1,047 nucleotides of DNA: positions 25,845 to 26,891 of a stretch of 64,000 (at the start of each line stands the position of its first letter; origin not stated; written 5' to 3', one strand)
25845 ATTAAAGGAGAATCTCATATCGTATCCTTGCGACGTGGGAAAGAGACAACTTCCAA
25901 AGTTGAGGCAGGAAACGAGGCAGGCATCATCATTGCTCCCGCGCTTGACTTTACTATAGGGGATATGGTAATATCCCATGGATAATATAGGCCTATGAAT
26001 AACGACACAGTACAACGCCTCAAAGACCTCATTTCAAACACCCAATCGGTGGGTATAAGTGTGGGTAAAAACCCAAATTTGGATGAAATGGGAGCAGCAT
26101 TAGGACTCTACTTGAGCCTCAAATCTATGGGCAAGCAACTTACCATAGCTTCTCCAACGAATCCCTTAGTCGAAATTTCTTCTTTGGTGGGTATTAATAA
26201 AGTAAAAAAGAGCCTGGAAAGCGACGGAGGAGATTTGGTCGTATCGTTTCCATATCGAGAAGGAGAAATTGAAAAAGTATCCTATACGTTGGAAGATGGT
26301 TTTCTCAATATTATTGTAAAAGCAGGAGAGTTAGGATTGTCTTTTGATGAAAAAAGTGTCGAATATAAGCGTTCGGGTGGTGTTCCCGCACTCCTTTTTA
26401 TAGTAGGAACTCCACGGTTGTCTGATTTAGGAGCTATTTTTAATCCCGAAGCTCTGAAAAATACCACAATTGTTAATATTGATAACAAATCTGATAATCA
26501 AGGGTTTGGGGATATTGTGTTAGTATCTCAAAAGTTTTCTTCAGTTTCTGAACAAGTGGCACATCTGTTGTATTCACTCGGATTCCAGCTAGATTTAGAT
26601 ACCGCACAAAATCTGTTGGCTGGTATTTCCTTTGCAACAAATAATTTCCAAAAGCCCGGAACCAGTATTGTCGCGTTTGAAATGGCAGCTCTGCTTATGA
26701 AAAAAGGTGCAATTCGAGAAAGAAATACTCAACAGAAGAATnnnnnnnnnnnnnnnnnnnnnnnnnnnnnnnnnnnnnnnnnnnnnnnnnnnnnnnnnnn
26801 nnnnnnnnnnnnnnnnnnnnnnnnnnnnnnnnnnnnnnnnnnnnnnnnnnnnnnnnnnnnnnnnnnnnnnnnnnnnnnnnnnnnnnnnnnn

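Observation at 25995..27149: DHH-family protein with all metal-binding motifs degenerate, plus a poly-Q/PQ tail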

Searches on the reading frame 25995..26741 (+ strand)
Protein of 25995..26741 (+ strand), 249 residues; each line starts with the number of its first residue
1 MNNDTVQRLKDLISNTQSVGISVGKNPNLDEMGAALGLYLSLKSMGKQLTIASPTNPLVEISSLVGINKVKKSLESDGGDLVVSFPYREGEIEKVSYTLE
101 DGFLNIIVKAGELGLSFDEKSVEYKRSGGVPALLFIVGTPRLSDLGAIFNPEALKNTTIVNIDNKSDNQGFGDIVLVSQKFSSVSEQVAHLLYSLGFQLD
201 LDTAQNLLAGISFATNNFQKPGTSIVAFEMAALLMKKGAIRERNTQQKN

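Call 6: find_homologous_proteins(query=window:25995-26741:+, max_evalue=0.001)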
Query seq(249 aa) (249 aa): 1310 proteins with E <= 0.001 among 2200 candidates; the best 120 are listed.
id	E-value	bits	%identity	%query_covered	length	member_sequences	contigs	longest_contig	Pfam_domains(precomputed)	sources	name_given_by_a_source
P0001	2.4e-152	523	100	100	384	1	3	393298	-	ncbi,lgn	-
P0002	2.0e-107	376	71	98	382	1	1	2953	-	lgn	-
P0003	2.6e-107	376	71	97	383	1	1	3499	-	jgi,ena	-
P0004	5.2e-107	375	71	97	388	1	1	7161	-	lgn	-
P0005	7.3e-105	368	69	100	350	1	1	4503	-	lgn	-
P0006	2.2e-104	366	69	100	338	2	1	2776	-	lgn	-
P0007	5.2e-104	365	70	97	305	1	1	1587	-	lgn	-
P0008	1.1e-103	364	69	100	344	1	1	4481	-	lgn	-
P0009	1.4e-103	363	71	97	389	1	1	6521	-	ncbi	-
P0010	2.4e-103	363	69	100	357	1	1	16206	PF01368.28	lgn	-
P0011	2.9e-103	362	68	97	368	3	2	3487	-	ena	-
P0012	3.6e-103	362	68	100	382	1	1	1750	-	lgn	-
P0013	5.4e-103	361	69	98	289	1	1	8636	-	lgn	-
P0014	6.5e-103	361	69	97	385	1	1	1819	-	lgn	-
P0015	9.8e-103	361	68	97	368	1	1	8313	-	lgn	-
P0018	3.4e-102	359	66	99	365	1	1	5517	PF01368.28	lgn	-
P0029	6.5e-100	351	67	100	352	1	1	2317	PF01368.28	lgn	-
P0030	6.6e-100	351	68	97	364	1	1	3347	PF01368.28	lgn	-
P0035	2.4e-99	350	66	99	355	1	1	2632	PF01368.28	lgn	-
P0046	1.5e-98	347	65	97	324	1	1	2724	PF01368.28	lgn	-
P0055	3.3e-98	346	64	99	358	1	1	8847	PF01368.28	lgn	-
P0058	6.6e-98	345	66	97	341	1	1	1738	PF01368.28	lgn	-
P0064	1.3e-97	344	65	99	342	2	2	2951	PF01368.28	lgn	-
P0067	1.7e-97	344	65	100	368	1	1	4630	PF01368.28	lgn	-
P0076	3.9e-97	342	66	97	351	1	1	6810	PF01368.28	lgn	-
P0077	4.3e-97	342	66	99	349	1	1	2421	PF01368.28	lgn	-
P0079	6.4e-97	342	64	100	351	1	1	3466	PF01368.28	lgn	-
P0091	1.8e-96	340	65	99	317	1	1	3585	PF01368.28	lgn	-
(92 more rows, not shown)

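Call 12: search_protein_representatives(protein=window:25995-26741:+)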
Query: 249 residues. Proteins with E-value up to 0.001 (for the whole library): 3701; up to 1e-10: 1145; up to 1e-30: 206. The best 150 are listed.
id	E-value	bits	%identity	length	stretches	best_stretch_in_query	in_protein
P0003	8.1e-108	375.6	71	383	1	1-243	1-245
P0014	2.1e-103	361.2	68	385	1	2-243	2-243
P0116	5.2e-96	337.0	66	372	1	1-244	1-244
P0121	1.0e-95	336.0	65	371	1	7-244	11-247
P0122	2.9e-95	334.5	64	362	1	1-241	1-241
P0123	9.9e-95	332.8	64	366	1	2-248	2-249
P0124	5.3e-94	330.4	62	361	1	1-248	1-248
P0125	5.9e-94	330.3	64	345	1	1-247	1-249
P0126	1.5e-93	328.9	65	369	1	1-243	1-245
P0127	2.2e-92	325.1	64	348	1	1-241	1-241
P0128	8.2e-88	310.1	60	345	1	1-243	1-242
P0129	3.9e-87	307.9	61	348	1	1-244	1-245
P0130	1.1e-86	306.5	58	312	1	1-245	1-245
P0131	6.1e-86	304.0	61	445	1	1-245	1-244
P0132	2.0e-85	302.3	62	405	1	1-242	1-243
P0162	3.8e-55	203.3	45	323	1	9-246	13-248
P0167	4.9e-51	189.9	48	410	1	16-244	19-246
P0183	2.9e-48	180.8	43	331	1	2-241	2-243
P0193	9.2e-46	172.6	40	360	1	5-239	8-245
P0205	1.6e-42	162.0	43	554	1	6-242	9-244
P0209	3.9e-42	160.7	38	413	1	2-242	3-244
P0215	2.9e-41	157.9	35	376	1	7-243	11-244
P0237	1.3e-37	145.9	37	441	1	12-242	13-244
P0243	3.3e-37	144.6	34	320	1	2-243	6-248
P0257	1.6e-35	139.2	36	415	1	1-242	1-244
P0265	7.8e-35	136.9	36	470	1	4-246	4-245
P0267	1.1e-34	136.4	35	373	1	3-242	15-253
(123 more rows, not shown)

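Call 21: find_encoding_contigs(protein=P0205, flank=6000, max_places=3)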
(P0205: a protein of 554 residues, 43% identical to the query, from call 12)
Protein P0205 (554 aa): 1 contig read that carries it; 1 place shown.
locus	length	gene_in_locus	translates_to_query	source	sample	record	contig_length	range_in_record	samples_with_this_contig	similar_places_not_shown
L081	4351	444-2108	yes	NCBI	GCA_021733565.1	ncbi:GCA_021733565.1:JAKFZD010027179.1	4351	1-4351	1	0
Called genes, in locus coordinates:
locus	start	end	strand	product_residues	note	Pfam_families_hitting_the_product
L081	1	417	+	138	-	?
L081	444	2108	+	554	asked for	-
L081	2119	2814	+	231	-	PF01209:Ubie_methyltran (weak), PF13489:Methyltransf_23 (weak), PF13847:Methyltransf_31, PF08241:Methyltransf_11, PF08242:Methyltransf_12, PF13649:Methyltransf_25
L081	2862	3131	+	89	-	PF00312:Ribosomal_S15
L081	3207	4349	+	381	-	?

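Call 23: find_encoding_contigs(protein=P0265, flank=6000, max_places=3)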
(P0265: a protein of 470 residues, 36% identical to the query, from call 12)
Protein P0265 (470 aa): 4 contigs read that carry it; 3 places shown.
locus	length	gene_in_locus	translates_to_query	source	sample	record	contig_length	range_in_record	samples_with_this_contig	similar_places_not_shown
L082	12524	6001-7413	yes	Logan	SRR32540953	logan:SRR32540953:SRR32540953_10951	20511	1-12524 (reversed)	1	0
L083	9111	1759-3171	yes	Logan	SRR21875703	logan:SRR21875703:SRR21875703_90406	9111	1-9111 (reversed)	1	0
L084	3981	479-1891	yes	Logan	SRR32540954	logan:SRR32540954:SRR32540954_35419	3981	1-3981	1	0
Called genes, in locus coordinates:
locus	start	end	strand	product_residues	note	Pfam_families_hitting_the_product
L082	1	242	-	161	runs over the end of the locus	PF01467:CTP_transf_like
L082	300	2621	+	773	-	PF13196:DUF4012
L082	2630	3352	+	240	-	PF01386:Ribosomal_L25p, PF14693:Ribosomal_TL5_C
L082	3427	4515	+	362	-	PF08529:NusA_N, PF00575:S1 (weak), PF13184:KH_NusA_1st, PF26594:KH_NusA_2nd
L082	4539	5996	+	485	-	PF00009:GTP_EFTU, PF00071:Ras (weak), PF01926:MMR_HSR1, PF08477:Roc (weak), PF03144:GTP_EFTU_D2 (faint), PF22042:EF-G_D2, PF11987:IF-2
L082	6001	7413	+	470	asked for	PF01368:DHH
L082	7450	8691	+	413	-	PF02646:RmuC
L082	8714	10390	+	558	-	PF01368:DHH, PF02272:DHHA1, PF17768:RecJ_OB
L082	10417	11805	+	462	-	PF01336:tRNA_anti-codon, PF00152:tRNA-synt_2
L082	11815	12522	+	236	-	?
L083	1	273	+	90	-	?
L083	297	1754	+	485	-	PF00009:GTP_EFTU, PF00071:Ras (weak), PF01926:MMR_HSR1, PF08477:Roc (weak), PF03144:GTP_EFTU_D2 (faint), PF22042:EF-G_D2, PF11987:IF-2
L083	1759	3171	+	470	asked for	PF01368:DHH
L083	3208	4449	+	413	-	PF02646:RmuC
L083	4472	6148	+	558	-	PF01368:DHH, PF02272:DHHA1, PF17768:RecJ_OB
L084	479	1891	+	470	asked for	PF01368:DHH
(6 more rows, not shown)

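Call 24: find_encoding_contigs(protein=P0243, flank=6000, max_places=3)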
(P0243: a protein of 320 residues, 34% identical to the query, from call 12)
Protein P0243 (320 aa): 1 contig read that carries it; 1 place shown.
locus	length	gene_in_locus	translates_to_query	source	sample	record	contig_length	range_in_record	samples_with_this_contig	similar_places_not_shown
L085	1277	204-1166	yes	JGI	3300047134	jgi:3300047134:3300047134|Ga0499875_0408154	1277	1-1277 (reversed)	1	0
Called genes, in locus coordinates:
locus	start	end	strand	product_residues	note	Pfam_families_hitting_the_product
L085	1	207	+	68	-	?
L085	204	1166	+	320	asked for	PF01368:DHH (weak)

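Call 25: list_cluster_members(proteins=[P0162, P0167, P0183, P0193, P0205, P0209, P0215, P0237, P0257, P0267])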
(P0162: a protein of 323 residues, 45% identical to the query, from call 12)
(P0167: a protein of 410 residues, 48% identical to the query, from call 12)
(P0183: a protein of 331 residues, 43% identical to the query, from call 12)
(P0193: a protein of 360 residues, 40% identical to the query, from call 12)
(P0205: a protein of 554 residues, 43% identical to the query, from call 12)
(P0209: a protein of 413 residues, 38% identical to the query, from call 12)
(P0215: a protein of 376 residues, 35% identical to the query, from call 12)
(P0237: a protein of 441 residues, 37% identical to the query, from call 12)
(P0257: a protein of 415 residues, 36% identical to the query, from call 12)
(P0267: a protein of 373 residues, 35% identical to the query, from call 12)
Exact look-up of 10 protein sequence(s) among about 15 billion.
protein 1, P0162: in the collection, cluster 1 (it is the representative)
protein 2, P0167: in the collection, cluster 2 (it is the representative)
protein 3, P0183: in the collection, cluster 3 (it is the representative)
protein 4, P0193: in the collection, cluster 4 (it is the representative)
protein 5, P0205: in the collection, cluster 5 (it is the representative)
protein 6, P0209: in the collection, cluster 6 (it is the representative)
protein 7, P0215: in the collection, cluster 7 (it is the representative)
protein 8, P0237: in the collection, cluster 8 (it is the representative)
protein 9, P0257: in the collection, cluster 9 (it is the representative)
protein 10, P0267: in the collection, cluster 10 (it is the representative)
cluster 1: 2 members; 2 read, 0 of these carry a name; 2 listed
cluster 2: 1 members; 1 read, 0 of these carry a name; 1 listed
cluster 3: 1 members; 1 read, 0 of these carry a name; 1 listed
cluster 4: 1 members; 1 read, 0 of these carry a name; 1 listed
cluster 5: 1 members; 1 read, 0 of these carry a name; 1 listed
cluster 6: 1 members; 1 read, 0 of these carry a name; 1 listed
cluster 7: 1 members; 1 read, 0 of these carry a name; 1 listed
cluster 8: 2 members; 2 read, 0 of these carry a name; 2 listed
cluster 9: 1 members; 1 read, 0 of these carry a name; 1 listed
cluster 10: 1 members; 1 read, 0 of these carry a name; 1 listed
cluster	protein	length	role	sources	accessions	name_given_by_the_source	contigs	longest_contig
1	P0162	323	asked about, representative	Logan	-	-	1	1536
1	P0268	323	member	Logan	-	-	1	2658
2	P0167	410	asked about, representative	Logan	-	-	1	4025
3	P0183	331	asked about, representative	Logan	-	-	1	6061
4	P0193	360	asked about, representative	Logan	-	-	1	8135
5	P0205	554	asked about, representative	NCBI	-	-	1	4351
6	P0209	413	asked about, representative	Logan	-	-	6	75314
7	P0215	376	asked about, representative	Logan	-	-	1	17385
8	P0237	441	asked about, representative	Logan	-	-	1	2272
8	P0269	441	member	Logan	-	-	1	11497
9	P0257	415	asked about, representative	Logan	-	-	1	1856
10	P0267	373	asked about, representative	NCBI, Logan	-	-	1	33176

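Call 35: find_encoding_contigs(protein=P0001, flank=10000, max_places=2)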
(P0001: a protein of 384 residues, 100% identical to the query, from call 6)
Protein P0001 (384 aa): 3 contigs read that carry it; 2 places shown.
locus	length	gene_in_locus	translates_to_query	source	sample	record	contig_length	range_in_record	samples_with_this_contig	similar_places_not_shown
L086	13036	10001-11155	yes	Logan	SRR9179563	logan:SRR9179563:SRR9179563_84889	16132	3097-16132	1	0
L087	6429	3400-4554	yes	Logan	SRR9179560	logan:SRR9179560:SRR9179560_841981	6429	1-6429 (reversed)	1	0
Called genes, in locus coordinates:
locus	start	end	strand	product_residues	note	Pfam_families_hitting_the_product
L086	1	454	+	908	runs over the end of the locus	PF00082:Peptidase_S8, PF17210:SdrD_B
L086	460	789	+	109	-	-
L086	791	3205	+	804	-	PF00158:Sigma54_activat (faint), PF05673:DUF815 (faint), PF12775:AAA_7 (faint), PF00004:AAA (faint), PF13401:AAA_22 (faint), PF07724:AAA_2, PF07728:AAA_5, PF10431:ClpB_D2-small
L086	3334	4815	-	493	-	-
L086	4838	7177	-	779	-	-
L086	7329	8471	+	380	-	PF08529:NusA_N, PF13184:KH_NusA_1st, PF07650:KH_2 (faint), PF26594:KH_NusA_2nd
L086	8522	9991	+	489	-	PF00009:GTP_EFTU, PF00071:Ras (weak), PF01926:MMR_HSR1, PF02421:FeoB_N (faint), PF03029:ATP_bind_1 (weak), PF22042:EF-G_D2, PF03144:GTP_EFTU_D2 (faint), PF11987:IF-2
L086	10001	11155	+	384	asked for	-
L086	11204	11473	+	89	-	PF00312:Ribosomal_S15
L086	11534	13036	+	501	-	?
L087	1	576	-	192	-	?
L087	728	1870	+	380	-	PF08529:NusA_N, PF13184:KH_NusA_1st, PF07650:KH_2 (faint), PF26594:KH_NusA_2nd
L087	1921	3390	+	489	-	PF00009:GTP_EFTU, PF00071:Ras (weak), PF01926:MMR_HSR1, PF02421:FeoB_N (faint), PF03029:ATP_bind_1 (weak), PF22042:EF-G_D2, PF03144:GTP_EFTU_D2 (faint), PF11987:IF-2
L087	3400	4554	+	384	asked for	-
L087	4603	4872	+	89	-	PF00312:Ribosomal_S15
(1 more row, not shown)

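Call 63: search_protein_families(library=pfam, alignment_id=A3, max_evalue=0.01)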
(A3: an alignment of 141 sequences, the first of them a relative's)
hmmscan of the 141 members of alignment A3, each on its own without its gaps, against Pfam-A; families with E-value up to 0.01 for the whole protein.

A. member 1, P0028 (282 aa): 1 family
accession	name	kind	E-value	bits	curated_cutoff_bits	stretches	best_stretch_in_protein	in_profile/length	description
PF01368.27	DHH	-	0.0015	19.2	28.1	1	14-207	1-125/125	DHH family, N-terminal domain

B. families by the number of members that match (of 141 scanned): 2 families
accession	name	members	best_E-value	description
PF01368.27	DHH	96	1.2e-13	DHH family, N-terminal domain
PF18492.6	ORF_2_N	1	0.0087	Open reading frame 2 N-terminal domain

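Call 64: predict_structure(alignment_id=A3)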
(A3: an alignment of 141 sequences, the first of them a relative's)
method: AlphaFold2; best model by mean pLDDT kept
length: 282 residues; sequences in the alignment: 141
mean_pLDDT: 89.9   pTM: 0.80
mean pLDDT of the five models: 89.9, 89.5, 89.3, 89.2, 89.1
residues with pLDDT >= 90: 216; 70-90: 28; 50-70: 35; < 50: 3
segments of 3 or more residues with pLDDT < 50: none
pLDDT, mean of each block of 10 residues (from residue 1): 97 97 98 98 97 95 96 80 95 94 95 94 84 97 90 97 98 98 98 98 98 98 98 92 57 56 62 68 54
secondary structure, 60 per line:
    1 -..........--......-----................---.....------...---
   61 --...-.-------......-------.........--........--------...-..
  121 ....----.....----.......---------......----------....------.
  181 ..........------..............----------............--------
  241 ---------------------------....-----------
elements in order: H2-11 E14-19 H25-40 E44-48 E75-80 E88-96 E99-106 E119-124 E129-133 H138-144 E154-159 E170-173 H180-190 H197-210 H221-232 H268-271

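Call 70: find_encoding_contigs(protein=P0209, flank=7000, max_places=1)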
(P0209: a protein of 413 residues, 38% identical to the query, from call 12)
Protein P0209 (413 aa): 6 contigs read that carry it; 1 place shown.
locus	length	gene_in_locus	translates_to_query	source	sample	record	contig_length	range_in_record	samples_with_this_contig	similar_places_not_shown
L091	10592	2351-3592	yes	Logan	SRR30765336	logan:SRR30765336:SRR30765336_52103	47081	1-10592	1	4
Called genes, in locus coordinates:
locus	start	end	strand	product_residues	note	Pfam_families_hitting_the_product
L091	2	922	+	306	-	?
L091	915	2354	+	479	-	PF00009:GTP_EFTU, PF00071:Ras, PF01926:MMR_HSR1, PF08477:Roc (weak), PF09439:SRPRB (weak), PF03144:GTP_EFTU_D2 (faint), PF22042:EF-G_D2, PF11987:IF-2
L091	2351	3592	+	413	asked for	PF01368:DHH (weak)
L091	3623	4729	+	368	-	PF02646:RmuC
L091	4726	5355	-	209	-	PF03167:UDG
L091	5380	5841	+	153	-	PF05523:FdtA (weak), PF14667:Polysacc_synt_C (weak)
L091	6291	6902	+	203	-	PF10099:RskA_C (weak)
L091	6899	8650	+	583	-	PF02683:DsbD_TM, PF13386:DsbD_2 (weak), PF00578:AhpC-TSA, PF08534:Redoxin, PF13905:Thioredoxin_8, PF17991:Thioredoxin_10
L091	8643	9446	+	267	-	PF01509:TruB_N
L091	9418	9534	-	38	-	-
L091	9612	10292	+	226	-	-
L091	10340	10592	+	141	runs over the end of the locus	-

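Call 71: find_encoding_contigs(protein=P0215, flank=7000, max_places=1)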
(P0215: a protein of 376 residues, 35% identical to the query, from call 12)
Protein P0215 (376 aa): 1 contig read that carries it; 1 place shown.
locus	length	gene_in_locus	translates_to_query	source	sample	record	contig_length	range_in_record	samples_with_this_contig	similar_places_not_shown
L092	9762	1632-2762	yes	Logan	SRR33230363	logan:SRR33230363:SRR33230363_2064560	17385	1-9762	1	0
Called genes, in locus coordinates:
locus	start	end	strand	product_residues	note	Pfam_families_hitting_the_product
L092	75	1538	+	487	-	PF00009:GTP_EFTU, PF00071:Ras (faint), PF01926:MMR_HSR1, PF22042:EF-G_D2, PF11987:IF-2, PF03144:GTP_EFTU_D2 (weak)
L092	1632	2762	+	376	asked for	-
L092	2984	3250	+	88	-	PF00312:Ribosomal_S15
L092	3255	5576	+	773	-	PF01138:RNase_PH, PF03725:RNase_PH_C (faint), PF01138:RNase_PH, PF00013:KH_1, PF00575:S1, PF23459:S1_RRP5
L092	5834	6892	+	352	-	PF00004:AAA, PF07728:AAA_5 (weak), PF22667:Lon_lid (weak)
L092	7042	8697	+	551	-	PF00753:Lactamase_B, PF12706:Lactamase_B_2, PF07521:RMMBL (faint), PF22505:RNase_J_b_CASP, PF17770:RNase_J_C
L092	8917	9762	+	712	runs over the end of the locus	PF17854:FtsK_alpha, PF01580:FtsK_SpoIIIE, PF09397:FtsK_gamma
